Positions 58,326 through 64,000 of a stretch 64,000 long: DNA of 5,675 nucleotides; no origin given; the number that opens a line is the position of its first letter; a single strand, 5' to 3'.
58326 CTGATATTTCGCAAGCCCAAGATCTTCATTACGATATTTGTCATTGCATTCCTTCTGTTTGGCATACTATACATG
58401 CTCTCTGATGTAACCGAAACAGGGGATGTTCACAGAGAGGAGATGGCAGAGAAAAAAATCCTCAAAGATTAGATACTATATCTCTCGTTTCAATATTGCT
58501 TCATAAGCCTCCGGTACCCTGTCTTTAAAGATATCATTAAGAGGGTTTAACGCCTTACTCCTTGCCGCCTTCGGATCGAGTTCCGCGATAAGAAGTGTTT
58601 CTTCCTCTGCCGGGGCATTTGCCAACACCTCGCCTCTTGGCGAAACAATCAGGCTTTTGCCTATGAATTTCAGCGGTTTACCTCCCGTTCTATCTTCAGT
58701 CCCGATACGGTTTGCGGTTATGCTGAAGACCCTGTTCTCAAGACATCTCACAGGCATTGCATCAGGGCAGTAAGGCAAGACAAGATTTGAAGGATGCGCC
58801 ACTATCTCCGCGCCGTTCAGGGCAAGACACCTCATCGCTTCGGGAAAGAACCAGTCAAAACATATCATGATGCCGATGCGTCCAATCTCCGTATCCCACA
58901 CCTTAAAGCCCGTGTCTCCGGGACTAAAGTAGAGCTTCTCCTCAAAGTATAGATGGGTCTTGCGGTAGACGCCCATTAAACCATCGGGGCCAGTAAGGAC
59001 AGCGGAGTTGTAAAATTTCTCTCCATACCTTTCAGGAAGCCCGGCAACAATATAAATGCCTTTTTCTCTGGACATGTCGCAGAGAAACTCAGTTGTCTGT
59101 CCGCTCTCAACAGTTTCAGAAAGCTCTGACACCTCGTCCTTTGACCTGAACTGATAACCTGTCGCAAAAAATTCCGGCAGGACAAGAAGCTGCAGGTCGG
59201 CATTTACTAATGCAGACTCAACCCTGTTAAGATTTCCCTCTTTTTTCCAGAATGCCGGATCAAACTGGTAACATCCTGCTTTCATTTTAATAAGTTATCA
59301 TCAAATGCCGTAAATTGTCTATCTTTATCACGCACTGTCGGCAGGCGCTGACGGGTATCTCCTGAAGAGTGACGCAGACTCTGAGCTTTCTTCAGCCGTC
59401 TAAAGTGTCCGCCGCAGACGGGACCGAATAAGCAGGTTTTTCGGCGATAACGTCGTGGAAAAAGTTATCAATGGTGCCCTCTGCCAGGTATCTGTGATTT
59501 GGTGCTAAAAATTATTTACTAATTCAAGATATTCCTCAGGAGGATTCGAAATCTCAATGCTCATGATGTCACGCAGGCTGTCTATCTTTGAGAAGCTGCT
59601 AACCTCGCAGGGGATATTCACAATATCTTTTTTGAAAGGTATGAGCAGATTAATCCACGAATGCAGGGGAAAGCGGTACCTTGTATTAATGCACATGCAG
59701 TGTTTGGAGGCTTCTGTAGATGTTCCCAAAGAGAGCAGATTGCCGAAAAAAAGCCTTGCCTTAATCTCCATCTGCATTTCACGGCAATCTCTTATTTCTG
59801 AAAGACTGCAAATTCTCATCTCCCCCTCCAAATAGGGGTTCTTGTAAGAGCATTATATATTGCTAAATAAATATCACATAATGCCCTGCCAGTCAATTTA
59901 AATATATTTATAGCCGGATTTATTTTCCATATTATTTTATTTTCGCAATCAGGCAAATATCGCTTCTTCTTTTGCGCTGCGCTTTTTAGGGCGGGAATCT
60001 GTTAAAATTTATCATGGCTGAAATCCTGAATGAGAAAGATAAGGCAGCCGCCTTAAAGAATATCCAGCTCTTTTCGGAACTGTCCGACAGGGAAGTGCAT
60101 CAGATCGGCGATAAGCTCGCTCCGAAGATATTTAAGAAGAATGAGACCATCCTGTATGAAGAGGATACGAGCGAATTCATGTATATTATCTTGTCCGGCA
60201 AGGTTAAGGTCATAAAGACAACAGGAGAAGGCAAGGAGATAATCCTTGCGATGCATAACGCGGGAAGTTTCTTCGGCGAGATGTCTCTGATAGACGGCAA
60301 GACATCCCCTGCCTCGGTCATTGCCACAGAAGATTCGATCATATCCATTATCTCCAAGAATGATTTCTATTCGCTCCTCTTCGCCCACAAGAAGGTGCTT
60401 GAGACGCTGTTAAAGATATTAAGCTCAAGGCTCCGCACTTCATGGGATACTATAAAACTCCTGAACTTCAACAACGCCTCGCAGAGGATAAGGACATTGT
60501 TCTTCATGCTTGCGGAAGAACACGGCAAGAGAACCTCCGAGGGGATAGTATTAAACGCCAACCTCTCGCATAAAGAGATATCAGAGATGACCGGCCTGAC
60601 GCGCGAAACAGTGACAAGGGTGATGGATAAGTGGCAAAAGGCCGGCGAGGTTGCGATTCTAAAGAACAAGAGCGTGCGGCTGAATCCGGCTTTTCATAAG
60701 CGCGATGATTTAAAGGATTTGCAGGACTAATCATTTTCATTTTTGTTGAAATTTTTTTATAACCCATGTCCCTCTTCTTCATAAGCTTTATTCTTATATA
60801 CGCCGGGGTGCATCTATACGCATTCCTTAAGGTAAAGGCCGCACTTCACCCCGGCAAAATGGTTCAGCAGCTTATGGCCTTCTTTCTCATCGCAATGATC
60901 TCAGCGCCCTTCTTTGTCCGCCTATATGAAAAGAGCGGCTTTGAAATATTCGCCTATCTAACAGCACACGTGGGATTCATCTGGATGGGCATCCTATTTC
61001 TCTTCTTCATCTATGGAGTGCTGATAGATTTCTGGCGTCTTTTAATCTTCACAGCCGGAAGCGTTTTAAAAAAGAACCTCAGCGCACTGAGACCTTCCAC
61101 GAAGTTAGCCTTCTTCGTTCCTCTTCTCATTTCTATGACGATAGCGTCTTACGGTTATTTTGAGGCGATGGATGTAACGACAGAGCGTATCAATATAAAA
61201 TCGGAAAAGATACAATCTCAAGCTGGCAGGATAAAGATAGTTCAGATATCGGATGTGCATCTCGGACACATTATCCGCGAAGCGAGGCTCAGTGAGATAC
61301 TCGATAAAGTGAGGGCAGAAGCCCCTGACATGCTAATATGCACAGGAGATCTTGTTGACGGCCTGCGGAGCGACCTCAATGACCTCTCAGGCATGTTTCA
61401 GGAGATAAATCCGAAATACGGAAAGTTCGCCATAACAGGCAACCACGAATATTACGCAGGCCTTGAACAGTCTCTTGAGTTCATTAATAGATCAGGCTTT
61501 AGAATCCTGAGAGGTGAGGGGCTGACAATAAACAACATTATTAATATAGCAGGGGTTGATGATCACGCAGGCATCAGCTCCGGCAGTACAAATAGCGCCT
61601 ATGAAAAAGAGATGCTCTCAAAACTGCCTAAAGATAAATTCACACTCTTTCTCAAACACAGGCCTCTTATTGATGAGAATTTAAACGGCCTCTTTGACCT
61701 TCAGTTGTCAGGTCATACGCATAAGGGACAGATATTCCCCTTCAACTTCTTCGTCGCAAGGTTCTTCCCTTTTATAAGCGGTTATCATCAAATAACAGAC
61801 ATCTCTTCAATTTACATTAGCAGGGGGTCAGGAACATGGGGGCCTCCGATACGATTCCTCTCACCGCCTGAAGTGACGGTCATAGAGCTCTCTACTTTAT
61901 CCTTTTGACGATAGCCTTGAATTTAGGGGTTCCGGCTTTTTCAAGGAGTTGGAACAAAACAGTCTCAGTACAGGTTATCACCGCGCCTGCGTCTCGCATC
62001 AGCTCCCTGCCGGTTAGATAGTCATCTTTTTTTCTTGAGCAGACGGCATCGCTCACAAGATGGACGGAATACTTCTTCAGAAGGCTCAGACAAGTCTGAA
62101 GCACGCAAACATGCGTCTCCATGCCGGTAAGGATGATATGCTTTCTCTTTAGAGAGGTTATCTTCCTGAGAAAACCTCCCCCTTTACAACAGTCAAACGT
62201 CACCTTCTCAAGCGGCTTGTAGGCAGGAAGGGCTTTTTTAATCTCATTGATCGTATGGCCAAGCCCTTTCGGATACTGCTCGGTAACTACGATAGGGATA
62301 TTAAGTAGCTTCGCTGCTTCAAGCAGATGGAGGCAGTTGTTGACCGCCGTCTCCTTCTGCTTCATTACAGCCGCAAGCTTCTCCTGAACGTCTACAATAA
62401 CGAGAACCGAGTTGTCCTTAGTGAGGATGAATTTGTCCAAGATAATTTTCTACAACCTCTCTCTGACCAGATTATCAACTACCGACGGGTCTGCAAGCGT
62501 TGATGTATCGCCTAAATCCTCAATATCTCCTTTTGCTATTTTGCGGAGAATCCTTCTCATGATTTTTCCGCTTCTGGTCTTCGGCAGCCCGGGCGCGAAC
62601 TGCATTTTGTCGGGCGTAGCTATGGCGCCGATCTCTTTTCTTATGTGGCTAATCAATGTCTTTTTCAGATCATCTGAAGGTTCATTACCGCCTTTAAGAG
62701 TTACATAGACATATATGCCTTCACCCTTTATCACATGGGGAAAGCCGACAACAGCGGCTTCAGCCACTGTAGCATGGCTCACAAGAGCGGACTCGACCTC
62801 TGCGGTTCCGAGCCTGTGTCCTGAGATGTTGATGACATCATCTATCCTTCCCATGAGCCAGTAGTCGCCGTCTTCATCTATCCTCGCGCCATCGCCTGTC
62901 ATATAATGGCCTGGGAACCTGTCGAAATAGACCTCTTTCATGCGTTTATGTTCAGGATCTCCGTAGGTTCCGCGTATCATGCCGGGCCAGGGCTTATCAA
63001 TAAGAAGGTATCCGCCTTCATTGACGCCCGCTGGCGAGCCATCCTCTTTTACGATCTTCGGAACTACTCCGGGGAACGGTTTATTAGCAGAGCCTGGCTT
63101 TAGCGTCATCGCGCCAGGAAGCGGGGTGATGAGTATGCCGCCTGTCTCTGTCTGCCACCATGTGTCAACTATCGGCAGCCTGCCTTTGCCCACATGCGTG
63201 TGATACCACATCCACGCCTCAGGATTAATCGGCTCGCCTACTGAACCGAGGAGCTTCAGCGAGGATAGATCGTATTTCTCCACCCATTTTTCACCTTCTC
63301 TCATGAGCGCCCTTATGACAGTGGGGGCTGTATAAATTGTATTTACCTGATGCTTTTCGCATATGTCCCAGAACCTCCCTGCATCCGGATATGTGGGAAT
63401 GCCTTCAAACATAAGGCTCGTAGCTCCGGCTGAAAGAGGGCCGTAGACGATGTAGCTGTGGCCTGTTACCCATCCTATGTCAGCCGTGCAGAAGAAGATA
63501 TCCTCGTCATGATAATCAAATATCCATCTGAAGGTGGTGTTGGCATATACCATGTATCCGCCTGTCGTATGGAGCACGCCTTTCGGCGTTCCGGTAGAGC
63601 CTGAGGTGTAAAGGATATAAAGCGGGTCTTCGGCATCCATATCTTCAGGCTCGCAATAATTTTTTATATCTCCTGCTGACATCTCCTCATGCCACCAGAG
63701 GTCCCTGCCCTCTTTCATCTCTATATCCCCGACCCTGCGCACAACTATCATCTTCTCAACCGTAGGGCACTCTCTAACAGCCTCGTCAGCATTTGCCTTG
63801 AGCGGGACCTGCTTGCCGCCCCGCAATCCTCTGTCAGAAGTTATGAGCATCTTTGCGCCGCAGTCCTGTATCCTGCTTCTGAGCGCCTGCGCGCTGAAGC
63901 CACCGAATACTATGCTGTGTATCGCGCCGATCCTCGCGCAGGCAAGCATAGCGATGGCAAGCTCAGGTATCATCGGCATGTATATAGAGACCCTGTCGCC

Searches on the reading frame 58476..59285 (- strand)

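Call 12: search_protein_families(library=pfam, proteins=[window:58476-59285:-], max_evalue=0.01)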
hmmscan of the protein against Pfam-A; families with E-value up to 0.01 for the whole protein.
window:58476-59285:- (269 aa): 1 family
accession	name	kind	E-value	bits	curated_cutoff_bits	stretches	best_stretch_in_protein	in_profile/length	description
PF00795.27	CN_hydrolase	-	3.2e-53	181.1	23.2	1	2-243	1-253/256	Carbon-nitrogen hydrolase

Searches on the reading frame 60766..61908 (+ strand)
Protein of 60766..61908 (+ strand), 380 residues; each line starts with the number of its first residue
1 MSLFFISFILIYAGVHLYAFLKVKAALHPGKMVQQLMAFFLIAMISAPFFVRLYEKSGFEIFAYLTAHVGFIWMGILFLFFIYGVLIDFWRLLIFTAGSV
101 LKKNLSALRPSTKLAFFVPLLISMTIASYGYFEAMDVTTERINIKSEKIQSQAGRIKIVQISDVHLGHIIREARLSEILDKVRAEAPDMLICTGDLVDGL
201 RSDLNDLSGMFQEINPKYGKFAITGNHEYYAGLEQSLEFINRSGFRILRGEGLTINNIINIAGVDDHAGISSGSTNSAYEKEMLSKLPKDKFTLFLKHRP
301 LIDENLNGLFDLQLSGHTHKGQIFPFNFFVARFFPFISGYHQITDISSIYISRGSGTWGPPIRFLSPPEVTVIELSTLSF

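Call 91: search_protein_families(library=pfam, proteins=[window:60766-61908:+], max_evalue=0.0001)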
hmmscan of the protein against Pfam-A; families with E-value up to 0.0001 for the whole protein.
window:60766-61908:+ (380 aa): 1 family
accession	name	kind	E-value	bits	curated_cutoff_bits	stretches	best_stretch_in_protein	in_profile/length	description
PF00149.33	Metallophos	-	1e-17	65.6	21.5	1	156-320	1-190/191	Calcineurin-like phosphoesterase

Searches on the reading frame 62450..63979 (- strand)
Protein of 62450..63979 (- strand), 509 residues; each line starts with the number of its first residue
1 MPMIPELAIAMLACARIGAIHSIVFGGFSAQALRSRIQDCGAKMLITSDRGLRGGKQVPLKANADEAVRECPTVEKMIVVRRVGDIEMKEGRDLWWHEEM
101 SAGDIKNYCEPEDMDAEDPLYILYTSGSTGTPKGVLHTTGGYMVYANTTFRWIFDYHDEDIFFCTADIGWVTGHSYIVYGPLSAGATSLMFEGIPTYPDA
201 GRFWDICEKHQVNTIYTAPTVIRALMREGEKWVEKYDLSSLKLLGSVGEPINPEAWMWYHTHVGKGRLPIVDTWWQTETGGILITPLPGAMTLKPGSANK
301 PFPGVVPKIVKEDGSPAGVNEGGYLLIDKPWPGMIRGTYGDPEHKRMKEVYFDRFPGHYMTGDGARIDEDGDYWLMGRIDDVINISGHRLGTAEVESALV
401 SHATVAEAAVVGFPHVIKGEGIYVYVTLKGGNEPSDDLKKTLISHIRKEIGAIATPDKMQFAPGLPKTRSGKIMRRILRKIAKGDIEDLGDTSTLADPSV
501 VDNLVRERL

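Call 91: search_protein_families(library=pfam, proteins=[window:62450-63979:-], max_evalue=0.0001)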
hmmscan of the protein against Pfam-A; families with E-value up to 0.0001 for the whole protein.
window:62450-63979:- (509 aa): 2 families
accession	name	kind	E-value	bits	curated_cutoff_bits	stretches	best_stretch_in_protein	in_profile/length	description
PF00501.34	AMP-binding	-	4.4e-71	240.1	29.9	1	1-336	53-381/384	AMP-binding enzyme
PF13193.12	AMP-binding_C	-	4.9e-25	88.7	24.5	1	394-472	1-76/76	AMP-binding enzyme C-terminal domain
